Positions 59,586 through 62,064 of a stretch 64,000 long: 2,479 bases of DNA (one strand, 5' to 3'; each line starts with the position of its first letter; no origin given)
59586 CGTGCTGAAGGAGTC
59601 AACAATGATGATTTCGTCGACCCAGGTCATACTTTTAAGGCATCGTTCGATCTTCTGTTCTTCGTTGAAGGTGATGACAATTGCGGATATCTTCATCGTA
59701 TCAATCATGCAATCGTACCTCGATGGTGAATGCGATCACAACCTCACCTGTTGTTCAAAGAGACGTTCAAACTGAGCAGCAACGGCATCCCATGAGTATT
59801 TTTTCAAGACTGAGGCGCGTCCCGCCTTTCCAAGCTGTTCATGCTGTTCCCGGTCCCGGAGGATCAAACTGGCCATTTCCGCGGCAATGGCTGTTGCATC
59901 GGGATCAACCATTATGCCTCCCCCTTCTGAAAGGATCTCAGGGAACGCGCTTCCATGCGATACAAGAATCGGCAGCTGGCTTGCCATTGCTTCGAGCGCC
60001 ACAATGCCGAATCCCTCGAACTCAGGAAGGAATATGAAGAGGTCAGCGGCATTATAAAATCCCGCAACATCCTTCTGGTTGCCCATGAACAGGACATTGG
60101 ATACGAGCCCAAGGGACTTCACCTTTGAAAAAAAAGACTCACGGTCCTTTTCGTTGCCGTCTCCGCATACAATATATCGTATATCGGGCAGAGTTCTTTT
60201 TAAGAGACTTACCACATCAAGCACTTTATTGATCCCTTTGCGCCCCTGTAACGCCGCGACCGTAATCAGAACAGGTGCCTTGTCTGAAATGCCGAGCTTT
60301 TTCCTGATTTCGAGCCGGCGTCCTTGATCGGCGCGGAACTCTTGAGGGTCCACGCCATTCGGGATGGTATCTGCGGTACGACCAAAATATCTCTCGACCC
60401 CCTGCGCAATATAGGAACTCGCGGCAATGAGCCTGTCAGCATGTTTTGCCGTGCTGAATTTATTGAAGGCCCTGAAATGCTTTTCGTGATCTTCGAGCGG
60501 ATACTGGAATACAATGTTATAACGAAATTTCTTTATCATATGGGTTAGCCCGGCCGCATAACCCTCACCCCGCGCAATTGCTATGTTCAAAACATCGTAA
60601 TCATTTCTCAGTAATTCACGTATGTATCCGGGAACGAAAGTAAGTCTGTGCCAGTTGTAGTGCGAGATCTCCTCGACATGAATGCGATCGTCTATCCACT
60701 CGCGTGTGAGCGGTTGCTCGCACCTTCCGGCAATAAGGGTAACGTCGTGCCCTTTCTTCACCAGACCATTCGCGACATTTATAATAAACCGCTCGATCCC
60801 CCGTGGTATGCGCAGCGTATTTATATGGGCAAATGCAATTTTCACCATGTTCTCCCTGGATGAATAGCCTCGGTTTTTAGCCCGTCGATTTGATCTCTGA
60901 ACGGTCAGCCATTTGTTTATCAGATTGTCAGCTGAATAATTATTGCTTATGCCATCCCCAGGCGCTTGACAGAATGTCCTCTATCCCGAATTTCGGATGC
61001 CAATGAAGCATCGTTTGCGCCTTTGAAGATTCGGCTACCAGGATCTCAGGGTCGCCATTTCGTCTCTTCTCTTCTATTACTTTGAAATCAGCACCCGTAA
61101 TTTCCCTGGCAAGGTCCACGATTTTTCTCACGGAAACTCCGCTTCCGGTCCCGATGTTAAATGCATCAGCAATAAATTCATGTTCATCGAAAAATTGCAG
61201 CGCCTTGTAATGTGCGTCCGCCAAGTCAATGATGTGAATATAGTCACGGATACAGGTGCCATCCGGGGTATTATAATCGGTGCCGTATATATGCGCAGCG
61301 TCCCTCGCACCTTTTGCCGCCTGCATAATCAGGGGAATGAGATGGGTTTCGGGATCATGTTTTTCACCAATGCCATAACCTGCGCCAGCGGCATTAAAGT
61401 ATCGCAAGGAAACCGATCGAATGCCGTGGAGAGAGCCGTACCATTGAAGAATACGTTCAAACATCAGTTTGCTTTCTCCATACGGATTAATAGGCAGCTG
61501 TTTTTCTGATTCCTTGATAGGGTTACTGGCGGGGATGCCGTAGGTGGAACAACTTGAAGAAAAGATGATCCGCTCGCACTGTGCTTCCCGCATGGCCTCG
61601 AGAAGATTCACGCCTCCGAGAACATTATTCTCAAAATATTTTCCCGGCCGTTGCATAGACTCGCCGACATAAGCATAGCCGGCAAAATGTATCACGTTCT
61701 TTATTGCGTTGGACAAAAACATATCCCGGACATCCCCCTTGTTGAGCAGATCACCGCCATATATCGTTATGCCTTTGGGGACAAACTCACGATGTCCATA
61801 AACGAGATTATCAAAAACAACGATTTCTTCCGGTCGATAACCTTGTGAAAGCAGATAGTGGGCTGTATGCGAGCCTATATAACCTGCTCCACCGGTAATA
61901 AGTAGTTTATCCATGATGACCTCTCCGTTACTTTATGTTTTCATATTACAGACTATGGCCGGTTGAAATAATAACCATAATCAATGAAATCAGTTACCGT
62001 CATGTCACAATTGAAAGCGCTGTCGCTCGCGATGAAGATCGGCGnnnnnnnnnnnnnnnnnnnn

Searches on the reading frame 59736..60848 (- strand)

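Call 20: search_protein_families(library=ncbifam, proteins=[window:59736-60848:-], max_evalue=1e-10)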
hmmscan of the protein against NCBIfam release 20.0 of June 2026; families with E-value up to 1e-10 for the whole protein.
window:59736-60848:- (370 aa): 20 families
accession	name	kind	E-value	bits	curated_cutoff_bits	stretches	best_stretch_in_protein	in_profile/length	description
TIGR03999.1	thiol_BshA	equivalog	9.9e-35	120.2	273.7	1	122-367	131-373/375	N-acetyl-alpha-D-glucosaminyl L-malate synthase BshA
TIGR04047.1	MSMEG_0565_glyc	hypoth_equivalog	2.1e-31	109.4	259.85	1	134-360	136-367/373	MSMEG_0565 family glycosyltransferase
TIGR03088.1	stp2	hypoth_equivalog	9.9e-29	100.5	409.05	1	159-367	162-373/374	TIGR03088 family PEP-CTERM/XrtA system glycosyltransferase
TIGR02149.1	glgA_Coryne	subfamily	2.9e-26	92.5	302.4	1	133-366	141-389/391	glycogen synthase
NF053787.1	GlcN_PG_synth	equivalog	5.9e-24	84.6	480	1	135-365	142-357/361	N-acetylglucosaminyl phosphatidylglycerol synthase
NF053513.1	Gtran_IagA_BgsA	equivalog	6.8e-23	81.2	460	1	134-367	103-331/333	LTA glycolipid anchor biosynthesis glycosyltransferase, IagA/BgsA family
NF041876.1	EPS_EpsE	equivalog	3.8e-22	79.1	400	1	98-358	128-387/389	exopolysaccharide biosynthesis GT4 family glycosyltransferase EpsE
NF038295.1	EPS_HpsP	equivalog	9.1e-22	77.6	550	1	148-365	166-385/388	hormogonium polysaccharide biosynthesis glycosyltransferase HpsP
TIGR03449.1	mycothiol_MshA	equivalog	5.2e-21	75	462.5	1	122-367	150-403/406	D-inositol-3-phosphate glycosyltransferase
NF047684.1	TeichurnBiosyTuaC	equivalog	5.9e-20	71.5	550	1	126-366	156-388/391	teichuronic acid biosynthesis protein TuaC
NF012028.0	PRK15484.1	subfamily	2.1e-19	69.9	618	1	136-365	139-376/380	lipopolysaccharide N-acetylglucosaminyltransferase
TIGR04157.1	glyco_rSAM_CFB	subfamily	2.6e-19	69.5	400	1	133-363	166-405/406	TIGR04157 family glycosyltransferase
NF049988.1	MGlcDAGSynMgs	equivalog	1.3e-17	64.3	400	1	160-367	179-387/398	alpha-monoglucosyldiacylglycerol synthase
TIGR04063.1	stp3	hypoth_equivalog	8.8e-17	61.1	442.05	1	161-366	184-394/397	TIGR04063 family PEP-CTERM/XrtA system glycosyltransferase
NF038255.1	exopoly_VpsD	equivalog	1.4e-15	57.1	300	1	135-366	155-378/381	VpsD family glycosyltransferase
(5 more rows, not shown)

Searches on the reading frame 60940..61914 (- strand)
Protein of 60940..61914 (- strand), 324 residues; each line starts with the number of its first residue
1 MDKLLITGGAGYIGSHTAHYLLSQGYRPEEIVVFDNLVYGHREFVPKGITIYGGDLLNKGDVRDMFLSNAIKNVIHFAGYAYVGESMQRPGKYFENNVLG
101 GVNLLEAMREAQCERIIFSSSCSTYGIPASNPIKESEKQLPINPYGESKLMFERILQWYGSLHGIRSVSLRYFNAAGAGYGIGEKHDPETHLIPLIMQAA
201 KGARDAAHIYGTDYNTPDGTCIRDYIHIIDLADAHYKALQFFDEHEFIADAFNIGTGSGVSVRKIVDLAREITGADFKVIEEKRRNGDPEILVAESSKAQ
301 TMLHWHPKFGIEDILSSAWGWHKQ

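Call 20: search_protein_families(library=ncbifam, proteins=[window:60940-61914:-], max_evalue=1e-10)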
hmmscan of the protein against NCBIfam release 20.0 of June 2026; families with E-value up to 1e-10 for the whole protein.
window:60940-61914:- (324 aa): 15 families
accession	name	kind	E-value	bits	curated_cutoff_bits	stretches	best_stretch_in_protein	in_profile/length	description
TIGR01179.1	galE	equivalog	4e-114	380.9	262.3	1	3-324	1-327/332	UDP-glucose 4-epimerase GalE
NF007956.0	PRK10675.1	subfamily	1.5e-69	234.7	394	1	3-323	2-330/338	UDP-glucose 4-epimerase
TIGR01181.1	dTDP_gluc_dehyt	equivalog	8.9e-32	110.4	365.1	1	3-323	1-312/321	dTDP-glucose 4,6-dehydratase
TIGR04180.1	EDH_00030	hypoth_equivalog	2.3e-30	105.7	475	1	5-309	2-296/297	NAD-dependent 4,6-dehydratase LegB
TIGR02197.1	heptose_epim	equivalog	1.4e-29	103.3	274.6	1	4-275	1-262/316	ADP-glyceromanno-heptose 6-epimerase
TIGR02622.1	CDP_4_6_dhtase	equivalog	1.7e-18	66.9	278.45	1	3-323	6-331/352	CDP-glucose 4,6-dehydratase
NF047922.1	GDPFucSynFcl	equivalog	1.5e-15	57.4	500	1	55-322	38-301/308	GDP-L-fucose synthase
NF043036.1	ErythonDh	equivalog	4e-13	49.3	325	1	3-159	2-163/321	D-erythronate dehydrogenase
NF008360.0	PRK11150.1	equivalog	4.5e-13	49.1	452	1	4-268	2-249/310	ADP-glyceromanno-heptose 6-epimerase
NF007582.0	PRK10217.1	equivalog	8.3e-13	48.1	698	1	1-272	1-266/355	dTDP-glucose 4,6-dehydratase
NF011728.1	PRK15181.1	equivalog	9.5e-13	47.9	760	1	3-322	17-337/348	Vi polysaccharide biosynthesis UDP-N-acetylglucosaminuronic acid C-4 epimerase TviC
NF007490.0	PRK10084.1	subfamily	4.1e-12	45.8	649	0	3-110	2-113/361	dTDP-glucose 4,6-dehydratase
TIGR03466.1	HpnA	hypoth_equivalog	2.2e-11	43.2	367.65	1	3-157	2-153/327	hopanoid-associated sugar epimerase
NF042423.1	oxyalk_red_Shew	equivalog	7.7e-11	41.6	580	1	2-203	9-193/331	2-alkyl-3-oxoalkanoate reductase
NF042422.1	oxyalk_red_OleD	equivalog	9.4e-11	41.6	580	0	3-268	2-245/329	2-alkyl-3-oxoalkanoate reductase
